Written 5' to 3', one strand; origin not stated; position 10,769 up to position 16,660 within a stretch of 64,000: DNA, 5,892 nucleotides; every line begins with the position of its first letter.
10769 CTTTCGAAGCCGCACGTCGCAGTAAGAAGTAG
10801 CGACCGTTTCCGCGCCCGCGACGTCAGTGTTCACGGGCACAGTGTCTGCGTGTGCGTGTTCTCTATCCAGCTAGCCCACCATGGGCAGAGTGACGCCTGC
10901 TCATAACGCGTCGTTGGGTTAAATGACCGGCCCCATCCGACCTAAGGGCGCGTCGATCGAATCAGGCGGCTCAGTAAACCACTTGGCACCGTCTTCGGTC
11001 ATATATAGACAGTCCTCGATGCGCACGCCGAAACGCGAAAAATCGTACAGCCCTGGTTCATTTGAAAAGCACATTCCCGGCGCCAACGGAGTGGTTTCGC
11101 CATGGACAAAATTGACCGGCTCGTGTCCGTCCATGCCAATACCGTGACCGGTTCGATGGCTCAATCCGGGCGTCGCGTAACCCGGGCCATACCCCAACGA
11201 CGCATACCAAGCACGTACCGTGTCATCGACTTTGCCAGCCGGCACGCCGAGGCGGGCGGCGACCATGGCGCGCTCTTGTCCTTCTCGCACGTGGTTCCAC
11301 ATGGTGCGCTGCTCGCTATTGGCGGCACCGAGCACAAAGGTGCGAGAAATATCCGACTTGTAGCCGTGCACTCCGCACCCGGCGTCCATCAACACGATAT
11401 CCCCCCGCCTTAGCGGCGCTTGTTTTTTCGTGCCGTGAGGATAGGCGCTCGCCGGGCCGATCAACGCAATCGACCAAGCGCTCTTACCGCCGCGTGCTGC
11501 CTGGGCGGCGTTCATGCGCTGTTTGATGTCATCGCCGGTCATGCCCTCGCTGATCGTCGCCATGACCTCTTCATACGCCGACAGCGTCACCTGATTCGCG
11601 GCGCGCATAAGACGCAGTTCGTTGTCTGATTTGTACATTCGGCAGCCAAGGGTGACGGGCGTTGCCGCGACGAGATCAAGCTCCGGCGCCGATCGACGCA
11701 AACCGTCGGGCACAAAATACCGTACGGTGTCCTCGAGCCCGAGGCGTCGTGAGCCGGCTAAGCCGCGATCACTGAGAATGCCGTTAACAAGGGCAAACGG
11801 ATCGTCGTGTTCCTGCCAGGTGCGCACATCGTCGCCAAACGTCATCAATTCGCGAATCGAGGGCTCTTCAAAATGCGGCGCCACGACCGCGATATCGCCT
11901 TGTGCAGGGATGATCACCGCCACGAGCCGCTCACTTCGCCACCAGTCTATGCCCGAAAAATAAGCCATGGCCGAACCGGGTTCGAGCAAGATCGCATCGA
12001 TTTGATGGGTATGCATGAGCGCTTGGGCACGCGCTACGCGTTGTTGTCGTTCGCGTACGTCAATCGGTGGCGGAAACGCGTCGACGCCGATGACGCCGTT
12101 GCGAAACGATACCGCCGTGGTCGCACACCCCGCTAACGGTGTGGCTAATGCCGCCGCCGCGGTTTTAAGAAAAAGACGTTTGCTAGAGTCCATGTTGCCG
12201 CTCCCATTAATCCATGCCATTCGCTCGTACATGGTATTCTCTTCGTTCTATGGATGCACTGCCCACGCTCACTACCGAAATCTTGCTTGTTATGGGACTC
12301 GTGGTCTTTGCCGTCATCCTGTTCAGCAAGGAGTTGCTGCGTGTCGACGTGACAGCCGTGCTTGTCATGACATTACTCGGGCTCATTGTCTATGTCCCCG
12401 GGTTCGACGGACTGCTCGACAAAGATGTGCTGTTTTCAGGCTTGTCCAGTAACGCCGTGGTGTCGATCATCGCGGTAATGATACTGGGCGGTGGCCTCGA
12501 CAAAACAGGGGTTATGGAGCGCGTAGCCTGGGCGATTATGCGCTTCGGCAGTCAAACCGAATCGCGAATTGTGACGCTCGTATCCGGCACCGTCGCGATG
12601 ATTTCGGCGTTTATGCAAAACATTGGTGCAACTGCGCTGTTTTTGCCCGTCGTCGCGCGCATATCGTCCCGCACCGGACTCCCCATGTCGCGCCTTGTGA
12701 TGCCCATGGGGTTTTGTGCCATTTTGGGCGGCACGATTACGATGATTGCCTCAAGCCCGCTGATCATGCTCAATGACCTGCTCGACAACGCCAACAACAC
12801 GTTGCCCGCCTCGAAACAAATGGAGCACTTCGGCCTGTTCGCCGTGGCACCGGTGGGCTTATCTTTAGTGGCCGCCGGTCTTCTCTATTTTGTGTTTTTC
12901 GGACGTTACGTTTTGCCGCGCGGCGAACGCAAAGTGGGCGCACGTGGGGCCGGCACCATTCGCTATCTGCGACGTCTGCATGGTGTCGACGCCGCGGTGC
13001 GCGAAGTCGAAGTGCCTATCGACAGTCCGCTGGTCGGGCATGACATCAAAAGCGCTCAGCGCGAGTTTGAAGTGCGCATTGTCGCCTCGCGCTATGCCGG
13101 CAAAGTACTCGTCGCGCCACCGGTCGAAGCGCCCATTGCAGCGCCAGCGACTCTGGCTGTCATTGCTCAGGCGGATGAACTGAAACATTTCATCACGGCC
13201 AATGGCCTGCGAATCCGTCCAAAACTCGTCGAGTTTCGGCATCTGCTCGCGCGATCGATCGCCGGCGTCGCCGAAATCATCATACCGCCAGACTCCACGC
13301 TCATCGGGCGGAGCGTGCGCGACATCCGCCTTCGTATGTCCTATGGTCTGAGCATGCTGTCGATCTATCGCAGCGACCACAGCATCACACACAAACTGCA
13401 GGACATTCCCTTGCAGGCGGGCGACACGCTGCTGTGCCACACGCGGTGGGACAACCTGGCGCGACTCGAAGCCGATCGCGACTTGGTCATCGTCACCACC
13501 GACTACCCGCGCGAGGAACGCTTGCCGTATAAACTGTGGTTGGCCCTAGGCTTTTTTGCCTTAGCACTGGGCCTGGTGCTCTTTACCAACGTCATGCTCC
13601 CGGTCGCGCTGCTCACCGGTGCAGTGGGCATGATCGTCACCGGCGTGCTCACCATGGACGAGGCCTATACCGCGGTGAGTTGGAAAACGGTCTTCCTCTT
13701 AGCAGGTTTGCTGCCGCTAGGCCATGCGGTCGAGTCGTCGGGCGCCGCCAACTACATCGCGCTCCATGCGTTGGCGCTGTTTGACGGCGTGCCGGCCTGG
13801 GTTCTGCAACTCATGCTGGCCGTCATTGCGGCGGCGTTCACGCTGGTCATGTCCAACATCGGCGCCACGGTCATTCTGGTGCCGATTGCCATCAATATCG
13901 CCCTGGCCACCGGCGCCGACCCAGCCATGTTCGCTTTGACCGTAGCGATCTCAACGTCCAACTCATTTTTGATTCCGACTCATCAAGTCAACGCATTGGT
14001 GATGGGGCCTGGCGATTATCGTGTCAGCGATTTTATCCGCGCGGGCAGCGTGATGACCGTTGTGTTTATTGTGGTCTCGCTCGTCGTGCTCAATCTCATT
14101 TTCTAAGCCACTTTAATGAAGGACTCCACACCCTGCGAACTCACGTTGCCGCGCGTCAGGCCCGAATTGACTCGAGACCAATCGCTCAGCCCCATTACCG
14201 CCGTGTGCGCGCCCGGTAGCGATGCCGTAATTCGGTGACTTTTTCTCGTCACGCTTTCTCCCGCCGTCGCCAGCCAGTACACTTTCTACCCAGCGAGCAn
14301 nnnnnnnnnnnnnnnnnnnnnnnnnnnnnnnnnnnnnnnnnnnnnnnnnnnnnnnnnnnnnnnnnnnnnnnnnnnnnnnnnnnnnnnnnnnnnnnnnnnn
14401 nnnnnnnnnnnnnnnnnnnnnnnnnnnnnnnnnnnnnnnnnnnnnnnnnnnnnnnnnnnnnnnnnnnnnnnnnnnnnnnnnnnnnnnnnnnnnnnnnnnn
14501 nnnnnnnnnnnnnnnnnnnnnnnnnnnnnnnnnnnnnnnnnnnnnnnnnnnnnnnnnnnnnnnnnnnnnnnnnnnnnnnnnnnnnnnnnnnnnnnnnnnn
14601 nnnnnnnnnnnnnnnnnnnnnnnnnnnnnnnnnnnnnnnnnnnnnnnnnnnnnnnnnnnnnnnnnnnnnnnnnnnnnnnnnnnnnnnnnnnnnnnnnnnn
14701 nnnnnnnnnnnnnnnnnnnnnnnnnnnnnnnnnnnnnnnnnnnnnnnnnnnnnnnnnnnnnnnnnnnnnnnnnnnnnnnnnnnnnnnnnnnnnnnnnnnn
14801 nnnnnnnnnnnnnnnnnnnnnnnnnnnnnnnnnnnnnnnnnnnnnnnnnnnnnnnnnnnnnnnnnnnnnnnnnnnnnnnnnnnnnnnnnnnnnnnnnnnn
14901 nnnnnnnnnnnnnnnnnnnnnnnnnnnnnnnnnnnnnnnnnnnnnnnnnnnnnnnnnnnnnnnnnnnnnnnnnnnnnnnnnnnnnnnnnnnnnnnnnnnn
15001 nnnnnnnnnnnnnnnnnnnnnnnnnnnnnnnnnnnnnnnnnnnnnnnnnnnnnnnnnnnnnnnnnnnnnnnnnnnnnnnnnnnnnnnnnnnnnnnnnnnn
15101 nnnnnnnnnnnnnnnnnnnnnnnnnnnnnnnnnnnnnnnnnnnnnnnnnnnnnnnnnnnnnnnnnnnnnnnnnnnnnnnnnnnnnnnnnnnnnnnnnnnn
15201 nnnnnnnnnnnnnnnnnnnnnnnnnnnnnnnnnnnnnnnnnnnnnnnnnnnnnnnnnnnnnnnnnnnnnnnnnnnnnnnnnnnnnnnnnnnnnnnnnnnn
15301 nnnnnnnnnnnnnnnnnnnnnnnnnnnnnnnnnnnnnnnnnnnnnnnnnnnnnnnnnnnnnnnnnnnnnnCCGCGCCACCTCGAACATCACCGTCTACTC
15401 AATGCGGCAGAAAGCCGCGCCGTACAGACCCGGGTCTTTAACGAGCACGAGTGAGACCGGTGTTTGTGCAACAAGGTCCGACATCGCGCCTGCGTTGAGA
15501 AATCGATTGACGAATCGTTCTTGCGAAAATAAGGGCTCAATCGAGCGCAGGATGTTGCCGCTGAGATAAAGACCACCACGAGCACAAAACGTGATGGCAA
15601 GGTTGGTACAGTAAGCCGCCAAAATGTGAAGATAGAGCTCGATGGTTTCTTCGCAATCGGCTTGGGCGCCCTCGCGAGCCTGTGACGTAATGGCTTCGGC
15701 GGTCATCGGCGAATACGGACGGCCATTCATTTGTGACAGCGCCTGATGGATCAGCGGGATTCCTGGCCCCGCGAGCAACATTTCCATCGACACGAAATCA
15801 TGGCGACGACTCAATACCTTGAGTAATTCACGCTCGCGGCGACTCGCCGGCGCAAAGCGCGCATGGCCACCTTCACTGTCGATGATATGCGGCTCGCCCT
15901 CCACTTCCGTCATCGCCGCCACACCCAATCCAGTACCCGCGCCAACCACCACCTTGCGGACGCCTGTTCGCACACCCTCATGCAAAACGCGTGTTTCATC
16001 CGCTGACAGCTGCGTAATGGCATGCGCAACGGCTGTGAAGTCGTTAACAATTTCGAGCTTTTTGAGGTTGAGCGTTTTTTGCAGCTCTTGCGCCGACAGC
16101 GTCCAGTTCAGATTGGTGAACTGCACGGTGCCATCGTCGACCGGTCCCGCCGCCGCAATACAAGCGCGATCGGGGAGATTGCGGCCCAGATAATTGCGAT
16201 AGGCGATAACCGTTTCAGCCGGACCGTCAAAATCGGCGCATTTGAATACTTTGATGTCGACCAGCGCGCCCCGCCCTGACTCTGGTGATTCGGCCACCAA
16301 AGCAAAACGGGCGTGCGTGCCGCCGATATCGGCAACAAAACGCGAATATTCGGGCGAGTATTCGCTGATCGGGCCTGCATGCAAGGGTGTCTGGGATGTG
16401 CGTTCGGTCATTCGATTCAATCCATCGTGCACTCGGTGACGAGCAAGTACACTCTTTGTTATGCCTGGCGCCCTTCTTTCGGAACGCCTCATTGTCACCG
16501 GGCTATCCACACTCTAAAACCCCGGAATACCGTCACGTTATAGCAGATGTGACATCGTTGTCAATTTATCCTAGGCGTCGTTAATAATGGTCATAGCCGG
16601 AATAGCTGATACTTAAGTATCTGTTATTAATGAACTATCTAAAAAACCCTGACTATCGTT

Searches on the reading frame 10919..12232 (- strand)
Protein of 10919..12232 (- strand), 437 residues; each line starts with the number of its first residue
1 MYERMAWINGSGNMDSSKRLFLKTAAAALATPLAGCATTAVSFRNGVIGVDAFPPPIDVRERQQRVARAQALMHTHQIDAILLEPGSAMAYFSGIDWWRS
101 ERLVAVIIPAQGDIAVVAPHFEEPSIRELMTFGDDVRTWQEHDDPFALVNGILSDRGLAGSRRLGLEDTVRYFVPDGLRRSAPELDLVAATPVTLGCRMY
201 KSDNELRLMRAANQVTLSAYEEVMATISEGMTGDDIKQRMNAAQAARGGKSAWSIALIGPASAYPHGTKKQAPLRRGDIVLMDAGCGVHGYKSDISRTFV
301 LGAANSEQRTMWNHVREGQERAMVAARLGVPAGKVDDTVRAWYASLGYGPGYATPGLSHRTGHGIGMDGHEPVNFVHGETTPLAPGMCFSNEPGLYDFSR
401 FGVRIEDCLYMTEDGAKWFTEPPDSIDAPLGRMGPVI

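Call 5: search_protein_families(library=pfam, proteins=[window:10919-12232:-])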
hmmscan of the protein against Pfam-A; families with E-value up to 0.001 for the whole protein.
window:10919-12232:- (437 aa): 2 families
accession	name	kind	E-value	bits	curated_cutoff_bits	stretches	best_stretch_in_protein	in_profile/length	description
PF00557.29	Peptidase_M24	-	1e-51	176.1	23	1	208-413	2-208/208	Metallopeptidase family M24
PF01321.24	Creatinase_N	-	4.1e-15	56.9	22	1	65-199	1-127/128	Creatinase/Prolidase N-terminal domain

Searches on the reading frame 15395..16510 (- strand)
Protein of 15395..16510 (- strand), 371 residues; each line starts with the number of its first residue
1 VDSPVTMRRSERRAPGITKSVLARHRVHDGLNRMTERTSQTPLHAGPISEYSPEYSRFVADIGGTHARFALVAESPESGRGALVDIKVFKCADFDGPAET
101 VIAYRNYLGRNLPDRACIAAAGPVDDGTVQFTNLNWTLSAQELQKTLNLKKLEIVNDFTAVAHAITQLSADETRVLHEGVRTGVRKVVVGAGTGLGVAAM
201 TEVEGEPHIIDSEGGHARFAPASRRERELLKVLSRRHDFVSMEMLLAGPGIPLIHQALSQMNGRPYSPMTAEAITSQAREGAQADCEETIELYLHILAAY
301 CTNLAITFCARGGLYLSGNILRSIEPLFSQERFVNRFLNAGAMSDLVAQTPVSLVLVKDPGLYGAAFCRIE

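Call 5: search_protein_families(library=pfam, proteins=[window:15395-16510:-])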
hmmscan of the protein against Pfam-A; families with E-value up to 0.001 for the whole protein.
window:15395-16510:- (371 aa): 1 family
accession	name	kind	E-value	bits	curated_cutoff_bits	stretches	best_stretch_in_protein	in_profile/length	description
PF02685.22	Glucokinase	-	2.7e-88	296.4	22.1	1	59-368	2-310/314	Glucokinase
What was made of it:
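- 15395..16411 (-): glk, glucokinase (338 aa). Pfam Glucokinase E 2.7e-88 (call 5).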

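Call 41: search_protein_families(library=ncbifam, proteins=[window:15395-16411:-], max_evalue=0.00001)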
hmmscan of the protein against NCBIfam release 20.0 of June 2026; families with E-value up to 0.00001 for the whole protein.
window:15395-16411:- (338 aa): 7 families
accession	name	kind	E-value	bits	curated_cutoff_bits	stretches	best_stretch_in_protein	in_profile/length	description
NF001416.0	PRK00292.1-3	equivalog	6.7e-78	262.1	383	1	20-334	9-329/339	glucokinase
NF001415.0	PRK00292.1-2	equivalog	3.9e-76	256.5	333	1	25-335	5-340/346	glucokinase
TIGR00749.1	glk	equivalog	1.3e-71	241.4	225.45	1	26-333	2-315/315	glucokinase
NF009073.0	PRK12408.1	subfamily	2.9e-65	220.6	240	1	23-333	16-329/338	glucokinase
NF010701.0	PRK14101.1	equivalog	3.2e-58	197.4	920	1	20-332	16-324/638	bifunctional transcriptional regulator/glucokinase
NF001414.0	PRK00292.1-1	equivalog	9.7e-58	196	502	1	25-333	6-310/321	glucokinase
NF001417.0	PRK00292.1-4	equivalog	5.7e-48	163.3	468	1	20-331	11-319/342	glucokinase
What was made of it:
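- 15395..16411 (-): TIGR00749 scores 241 bits against a cutoff of 225 (call 41).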
